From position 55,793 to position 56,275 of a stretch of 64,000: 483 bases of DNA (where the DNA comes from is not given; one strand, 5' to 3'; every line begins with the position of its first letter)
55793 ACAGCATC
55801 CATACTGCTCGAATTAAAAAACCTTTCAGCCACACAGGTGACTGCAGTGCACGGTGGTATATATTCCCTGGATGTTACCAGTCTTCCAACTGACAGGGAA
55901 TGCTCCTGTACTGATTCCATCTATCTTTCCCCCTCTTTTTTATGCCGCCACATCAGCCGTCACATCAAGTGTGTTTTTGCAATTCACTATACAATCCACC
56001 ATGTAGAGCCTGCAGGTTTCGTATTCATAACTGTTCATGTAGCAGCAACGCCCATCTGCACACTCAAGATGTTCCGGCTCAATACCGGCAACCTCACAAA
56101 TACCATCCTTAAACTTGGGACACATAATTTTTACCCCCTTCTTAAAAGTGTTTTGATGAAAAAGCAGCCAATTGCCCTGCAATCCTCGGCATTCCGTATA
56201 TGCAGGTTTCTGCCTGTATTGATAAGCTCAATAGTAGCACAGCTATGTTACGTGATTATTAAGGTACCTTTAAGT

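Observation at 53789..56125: Two equal-length (61-aa) Cys-rich peptides, one leading a kinase/regulator operon and one leading the adjacent enzyme operon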

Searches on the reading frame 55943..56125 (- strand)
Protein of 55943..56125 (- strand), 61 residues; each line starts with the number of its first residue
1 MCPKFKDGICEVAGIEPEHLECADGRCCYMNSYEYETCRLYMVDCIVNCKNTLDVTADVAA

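Call 4: search_protein_families(library=pfam, max_evalue=1, proteins=[window:55943-56125:-])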
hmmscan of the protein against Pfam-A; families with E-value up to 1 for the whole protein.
seq(61 aa): 1 family
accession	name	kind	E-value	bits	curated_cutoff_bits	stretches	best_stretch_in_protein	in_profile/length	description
PF25502.1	DUF7915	-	0.038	14.4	27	1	10-52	59-101/150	Domain of unknown function (DUF7915)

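Call 5: search_protein_families(library=ncbifam, max_evalue=1, proteins=[window:55943-56125:-])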
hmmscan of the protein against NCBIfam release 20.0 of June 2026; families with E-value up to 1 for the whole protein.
seq(61 aa): 0 families
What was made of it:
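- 55940..56125 (-): P2: 61-aa Cys-rich protein. Family motif: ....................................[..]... No Pfam or NCBIfam family (calls 4, 5).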

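Call 7: find_homologous_proteins(query=window:55943-56125:-, max_evalue=0.01)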
Query seq(61 aa) (61 aa): 4 proteins with E <= 0.01 among 4 candidates.
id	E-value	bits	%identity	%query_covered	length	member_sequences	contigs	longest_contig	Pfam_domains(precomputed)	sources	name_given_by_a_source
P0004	1.7e-31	124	90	100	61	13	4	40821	-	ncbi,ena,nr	ncbi:hypothetical protein BMS3Bbin07_00155 [bacterium BMS3Bbin07]|nr:hypothetical protein BMS3Bbin07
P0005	1.3e-25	106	81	93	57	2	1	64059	-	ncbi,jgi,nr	ncbi:MAG: hypothetical protein GXO94_02610 [Nitrospirae bacterium]|nr:hypothetical protein [Nitrospi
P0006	2.0e-22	96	75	93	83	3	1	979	-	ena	-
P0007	1.6e-13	68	63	79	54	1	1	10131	-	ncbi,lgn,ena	-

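Call 11: find_encoding_contigs(protein=P0004, flank=8000, max_places=4)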
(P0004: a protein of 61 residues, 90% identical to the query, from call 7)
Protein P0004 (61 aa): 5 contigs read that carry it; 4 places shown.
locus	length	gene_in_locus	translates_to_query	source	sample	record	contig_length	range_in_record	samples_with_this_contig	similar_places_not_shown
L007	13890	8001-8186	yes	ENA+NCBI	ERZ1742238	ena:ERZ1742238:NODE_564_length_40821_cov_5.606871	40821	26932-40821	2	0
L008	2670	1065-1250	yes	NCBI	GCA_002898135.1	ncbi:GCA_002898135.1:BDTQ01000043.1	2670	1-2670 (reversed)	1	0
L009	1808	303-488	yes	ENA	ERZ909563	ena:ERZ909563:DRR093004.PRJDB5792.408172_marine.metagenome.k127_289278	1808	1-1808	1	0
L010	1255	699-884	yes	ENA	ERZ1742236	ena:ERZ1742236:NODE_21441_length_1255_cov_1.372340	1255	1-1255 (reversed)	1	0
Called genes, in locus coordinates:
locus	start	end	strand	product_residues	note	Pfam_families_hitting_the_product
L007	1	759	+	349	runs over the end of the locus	PF00072:Response_reg, PF13487:HD_5, PF01966:HD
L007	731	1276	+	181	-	PF01035:DNA_binding_1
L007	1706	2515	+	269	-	PF00318:Ribosomal_S2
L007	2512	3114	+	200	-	PF00889:EF_TS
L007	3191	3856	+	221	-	PF00696:AA_kinase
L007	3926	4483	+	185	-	PF01765:RRF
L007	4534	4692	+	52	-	-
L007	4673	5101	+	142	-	PF01258:zf-dskA_traR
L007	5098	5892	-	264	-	PF01416:PseudoU_synth_1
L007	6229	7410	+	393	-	PF07396:Porin_O_P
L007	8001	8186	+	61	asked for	-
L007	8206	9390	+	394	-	PF00512:HisKA, PF02518:HATPase_c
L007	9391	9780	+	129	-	PF00072:Response_reg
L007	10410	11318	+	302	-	-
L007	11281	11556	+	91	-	-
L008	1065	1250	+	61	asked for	-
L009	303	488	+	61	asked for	-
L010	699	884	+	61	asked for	-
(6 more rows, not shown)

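Call 12: find_encoding_contigs(protein=P0005, flank=8000, max_places=3)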
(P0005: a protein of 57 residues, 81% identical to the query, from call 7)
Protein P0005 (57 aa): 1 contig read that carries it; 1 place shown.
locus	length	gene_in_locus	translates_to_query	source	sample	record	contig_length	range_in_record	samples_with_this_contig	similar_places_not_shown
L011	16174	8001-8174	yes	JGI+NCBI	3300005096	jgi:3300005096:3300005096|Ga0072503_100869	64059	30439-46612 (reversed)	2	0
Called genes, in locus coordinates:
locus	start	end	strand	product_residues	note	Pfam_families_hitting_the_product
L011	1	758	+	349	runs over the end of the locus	PF00072:Response_reg, PF13487:HD_5, PF01966:HD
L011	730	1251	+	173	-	PF02870:Methyltransf_1N (weak), PF01035:DNA_binding_1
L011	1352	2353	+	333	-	PF00318:Ribosomal_S2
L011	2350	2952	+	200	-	PF00889:EF_TS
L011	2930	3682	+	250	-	PF00696:AA_kinase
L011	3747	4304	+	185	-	PF01765:RRF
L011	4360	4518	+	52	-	-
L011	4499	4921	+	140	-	PF01258:zf-dskA_traR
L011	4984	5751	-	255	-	PF01416:PseudoU_synth_1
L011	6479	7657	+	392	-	PF07396:Porin_O_P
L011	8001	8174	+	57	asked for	-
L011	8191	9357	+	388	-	PF00571:CBS (faint), PF00512:HisKA, PF02518:HATPase_c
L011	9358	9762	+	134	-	PF00072:Response_reg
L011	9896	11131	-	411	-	PF00162:PGK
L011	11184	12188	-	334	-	PF00044:Gp_dh_N, PF02800:Gp_dh_C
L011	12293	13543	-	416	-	PF06245:DUF1015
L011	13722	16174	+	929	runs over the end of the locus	PF03710:GlnE, PF08335:GlnD_UR_UTase, PF03710:GlnE, PF08335:GlnD_UR_UTase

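Call 13: find_encoding_contigs(protein=P0007, flank=8000, max_places=3)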
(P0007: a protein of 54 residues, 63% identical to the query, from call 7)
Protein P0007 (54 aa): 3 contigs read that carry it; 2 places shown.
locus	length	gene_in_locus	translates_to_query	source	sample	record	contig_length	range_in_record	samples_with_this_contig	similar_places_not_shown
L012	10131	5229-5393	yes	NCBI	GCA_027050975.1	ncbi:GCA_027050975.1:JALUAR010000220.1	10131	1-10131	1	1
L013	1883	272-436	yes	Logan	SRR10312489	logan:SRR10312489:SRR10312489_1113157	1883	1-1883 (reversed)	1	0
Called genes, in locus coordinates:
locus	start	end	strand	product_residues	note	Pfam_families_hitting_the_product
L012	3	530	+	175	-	?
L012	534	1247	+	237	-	PF01255:Prenyltransf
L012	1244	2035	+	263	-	PF01148:CTP_transf_1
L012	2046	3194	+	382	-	PF02670:DXP_reductoisom, PF08436:DXP_redisom_C, PF13288:DXPR_C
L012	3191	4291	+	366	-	PF02163:Peptidase_M50, PF00595:PDZ (weak), PF13180:PDZ_2, PF17820:PDZ_6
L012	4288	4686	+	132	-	PF13279:4HBT_2, PF03061:4HBT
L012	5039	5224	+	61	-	-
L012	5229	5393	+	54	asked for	-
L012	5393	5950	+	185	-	-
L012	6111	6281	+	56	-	-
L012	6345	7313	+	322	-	PF01261:AP_endonuc_2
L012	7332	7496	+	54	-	-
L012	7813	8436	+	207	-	PF00072:Response_reg, PF13384:HTH_23 (faint), PF00196:GerE, PF04545:Sigma70_r4, PF08281:Sigma70_r4_2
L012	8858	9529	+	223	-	-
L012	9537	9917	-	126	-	PF12717:Cnd1 (faint), PF02985:HEAT (faint), PF13513:HEAT_EZ (faint), PF13646:HEAT_2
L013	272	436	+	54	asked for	-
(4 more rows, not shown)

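Call 28: find_related_loci(query=A2, collection=metagenome_contigs, flank=6000)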
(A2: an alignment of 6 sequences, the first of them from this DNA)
Query A2 (61 aa) in metagenome_contigs; peptide patterns used: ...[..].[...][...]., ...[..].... (x = any residue, [..] = any of these).
247 stretches matched a pattern; 10 encode a relative of the query (tblastn E <= 1e-3); 10 distinct loci.
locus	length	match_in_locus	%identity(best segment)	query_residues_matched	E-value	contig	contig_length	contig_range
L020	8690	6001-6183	90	1-61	3e-34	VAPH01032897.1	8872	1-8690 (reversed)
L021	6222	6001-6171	75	1-57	4e-27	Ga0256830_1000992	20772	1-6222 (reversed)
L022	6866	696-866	60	1-57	6e-21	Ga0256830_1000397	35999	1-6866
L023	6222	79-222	67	1-48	3e-19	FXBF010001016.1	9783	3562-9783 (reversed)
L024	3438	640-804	61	1-57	1e-18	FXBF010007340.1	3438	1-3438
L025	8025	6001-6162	57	1-56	1e-17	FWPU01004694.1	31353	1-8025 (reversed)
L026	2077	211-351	65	1-48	1e-16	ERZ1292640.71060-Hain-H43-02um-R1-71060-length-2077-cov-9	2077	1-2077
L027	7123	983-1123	65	1-48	1e-16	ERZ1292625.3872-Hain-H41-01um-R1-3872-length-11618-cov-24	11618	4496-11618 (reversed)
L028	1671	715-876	55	1-53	1e-13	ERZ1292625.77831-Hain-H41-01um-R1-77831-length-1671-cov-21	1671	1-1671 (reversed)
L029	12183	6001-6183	90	1-61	6e-35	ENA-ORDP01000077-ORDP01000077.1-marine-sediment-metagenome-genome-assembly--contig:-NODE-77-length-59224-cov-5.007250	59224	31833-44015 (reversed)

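Call 62: predict_structure(alignment_id=A3)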
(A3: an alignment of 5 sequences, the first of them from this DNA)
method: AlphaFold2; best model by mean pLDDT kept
length: 61 residues; sequences in the alignment: 5
mean_pLDDT: 46.3   pTM: 0.31
mean pLDDT of the five models: 46.3, 43.7, 43.3, 40.1, 39.0
residues with pLDDT >= 90: 0; 70-90: 0; 50-70: 15; < 50: 46
segments of 3 or more residues with pLDDT < 50: 1-32, 49-61
pLDDT, mean of each block of 10 residues (from residue 1): 40 43 44 53 55 43 44
secondary structure, 60 per line:
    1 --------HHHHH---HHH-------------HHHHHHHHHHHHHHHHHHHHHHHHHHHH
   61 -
elements in order: H9-13 H33-60
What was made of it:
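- On P1/P2 paralogy (one protein family): The P2 model has pLDDT 46 and is unusable (call 62).
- The P2 model is unusable (pLDDT 46, call 62).
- Tried and rejected: AlphaFold of P2 with 5 sequences was unusable (call 62).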

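Call 70: search_protein_families(library=pfam, max_evalue=0.01, proteins=[L024:920-2491:+, L022:981-1997:+, L023:453-1496:+, L024:200-487:+, L024:3089-3307:+, L012:5390-5950:+])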
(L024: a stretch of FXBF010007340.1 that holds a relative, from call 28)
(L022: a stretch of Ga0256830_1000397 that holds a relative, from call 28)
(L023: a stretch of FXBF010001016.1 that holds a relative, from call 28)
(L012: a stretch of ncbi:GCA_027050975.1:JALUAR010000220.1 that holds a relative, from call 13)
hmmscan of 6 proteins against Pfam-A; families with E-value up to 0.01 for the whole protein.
L024:920-2491:+ (523 aa): 1 family
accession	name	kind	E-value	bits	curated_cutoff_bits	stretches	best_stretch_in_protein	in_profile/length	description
PF05787.19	PhoX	-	5.4e-10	39.5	24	1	272-495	259-514/515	Alkaline phosphatase PhoX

L022:981-1997:+ (338 aa): 2 families
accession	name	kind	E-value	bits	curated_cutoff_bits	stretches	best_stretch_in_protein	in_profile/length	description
PF12849.12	PBP_like_2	-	2.5e-39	136.1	27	1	32-281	6-264/267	PBP superfamily domain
PF12727.12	PBP_like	-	3.8e-13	49.5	27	1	53-280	2-192/193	PBP superfamily domain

L023:453-1496:+ (347 aa): 1 family
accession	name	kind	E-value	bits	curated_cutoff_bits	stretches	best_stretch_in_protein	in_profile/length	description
PF12849.12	PBP_like_2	-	1.7e-49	169.4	27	1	20-310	3-266/267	PBP superfamily domain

L024:200-487:+ (95 aa): 0 families

L024:3089-3307:+ (72 aa): 0 families

L012:5390-5950:+ (186 aa): 1 family
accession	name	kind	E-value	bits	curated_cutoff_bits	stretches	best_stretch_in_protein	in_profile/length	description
PF00571.33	CBS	-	0.00069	20.4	24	0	91-141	3-52/57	CBS domain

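Call 100: search_protein_families(library=ncbifam, max_evalue=1e-10, proteins=[L025:1412-2239:+, L025:2243-3502:+])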
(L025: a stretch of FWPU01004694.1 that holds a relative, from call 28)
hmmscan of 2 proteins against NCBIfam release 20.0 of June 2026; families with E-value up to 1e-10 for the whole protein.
L025:1412-2239:+ (276 aa): 73 families (the best 25 are shown)
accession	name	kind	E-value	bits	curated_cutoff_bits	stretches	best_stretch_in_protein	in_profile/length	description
TIGR02154.1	PhoB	equivalog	6.7e-77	257.8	296.2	1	41-269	3-225/226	phosphate regulon transcriptional regulator PhoB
NF040534.1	resp_reg_YycF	equivalog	1.5e-75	253.5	340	1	42-271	2-229/231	response regulator YycF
NF053854.1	RespRegPhoBBctds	equivalog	1.1e-71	240.7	270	1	43-269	1-224/225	two-component system response regulator PhoB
NF033117.2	vanR_ACDEGLN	exception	5.1e-70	235.6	350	1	43-269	1-225/226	VanR-ABDEGLN family response regulator transcription factor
NF040689.1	MtrAB_MtrA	equivalog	3.6e-68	229.2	300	1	43-267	1-216/219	MtrAB system response regulator MtrA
NF045944.1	ResRegRpaBCyano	equivalog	2.4e-67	226.7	330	1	44-270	1-228/229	response regulator transcription factor RpaB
NF033120.0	vanR_FM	exception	7.8e-58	195.8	460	1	43-269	6-229/231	vancomycin resistance response regulator transcription factor, VanR-F/VanR-M family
NF008296.0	PRK11083.1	equivalog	1.1e-57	195.1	273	1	41-270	4-226/228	two-component system response regulator CreB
NF000401.1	vanR-A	exception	2.4e-57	194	500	1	39-271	1-231/231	vancomycin resistance response regulator transcription factor VanR-A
NF007546.0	PRK10161.1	equivalog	4.6e-57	193.2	471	1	39-269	1-225/229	phosphate response regulator transcription factor PhoB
TIGR01387.1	cztR_silR_copR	subfamily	1.5e-56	191.5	279.2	1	43-268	1-217/218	heavy metal response regulator transcription factor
NF000404.1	vanR-D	exception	3.3e-56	190.4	500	1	39-271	1-232/232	vancomycin resistance response regulator transcription factor VanR-D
NF007982.1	PRK10710.1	equivalog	1e-55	188.9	380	1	41-268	8-226/235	envelope stress response regulator BaeR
NF000403.1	vanR-C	exception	1.6e-55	188.2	480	1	39-271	1-231/231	vancomycin resistance response regulator transcription factor VanR-C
NF007005.1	PRK09468.1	equivalog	1.4e-54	185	331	1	41-269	4-231/237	osmolarity response regulator transcription factor OmpR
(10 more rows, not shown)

L025:2243-3502:+ (420 aa): 70 families (the best 25 are shown)
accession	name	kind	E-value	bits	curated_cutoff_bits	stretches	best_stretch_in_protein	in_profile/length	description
NF046044.1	PnpS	equivalog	1.6e-106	356.6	400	1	53-415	25-390/390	two-component system histidine kinase PnpS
TIGR02966.1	phoR_proteo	equivalog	1.5e-87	293.8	334.2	1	80-413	3-332/333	phosphate regulon sensor histidine kinase PhoR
NF033092.0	HK_WalK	equivalog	3.9e-76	256.9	725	1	28-415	205-593/594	cell wall metabolism sensor histidine kinase WalK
NF008235.0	PRK11006.1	equivalog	7.5e-61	206.3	390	1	64-415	79-422/431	phosphate regulon sensor histidine kinase PhoR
NF053855.1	HisKinPhoRBctds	equivalog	8.6e-49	166.4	500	1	50-408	212-575/583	two-component system sensor histidine kinase PhoR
NF033093.1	HK_VicK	exception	9.3e-49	166.3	680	1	4-415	17-434/448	cell wall metabolism sensor histidine kinase VicK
NF038297.2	hybrid_HK_HrmK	equivalog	5.5e-48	164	725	1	193-415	229-456/607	hybrid histidine kinase/response regulator HrmK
NF041735.1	hist_kin_RppB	equivalog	7.3e-48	163.4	400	1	200-415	217-438/438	two-component system sensor histidine kinase RppB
NF045911.1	TCSHisKinNblS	equivalog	1.8e-46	158.7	1000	1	4-409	186-613/621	two-component system sensor histidine kinase NblS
NF041210.1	his_kin_PieS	equivalog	2.9e-46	158.5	850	1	181-415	235-469/474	two component system sensor histidine kinase PieS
NF047874.1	MASE3_PAS_HK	subfamily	5.1e-46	157.7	560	1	11-415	212-624/655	MASE3 domain-containing sensor histidine kinase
NF008468.0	PRK11360.1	equivalog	8e-46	156.6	646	1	4-415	198-607/616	two-component system sensor histidine kinase AtoS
NF012163.2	BaeS_SmeS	equivalog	2.6e-44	151.9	500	1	189-413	229-455/457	sensor histidine kinase efflux regulator BaeS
NF041947.1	LuxQ_Vibrio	equivalog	3.4e-44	151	1200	1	196-415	469-695/843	quorum-sensing autoinducer 2 sensor kinase/phosphatase LuxQ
TIGR02956.1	TMAO_torS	equivalog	9.5e-44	149.7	676.5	1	201-412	466-678/967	TMAO reductase system sensor histidine kinase/response regulator TorS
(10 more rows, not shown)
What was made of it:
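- A PhoB/PhoR-like pair lies directly upstream of the module in L025 (call 100).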
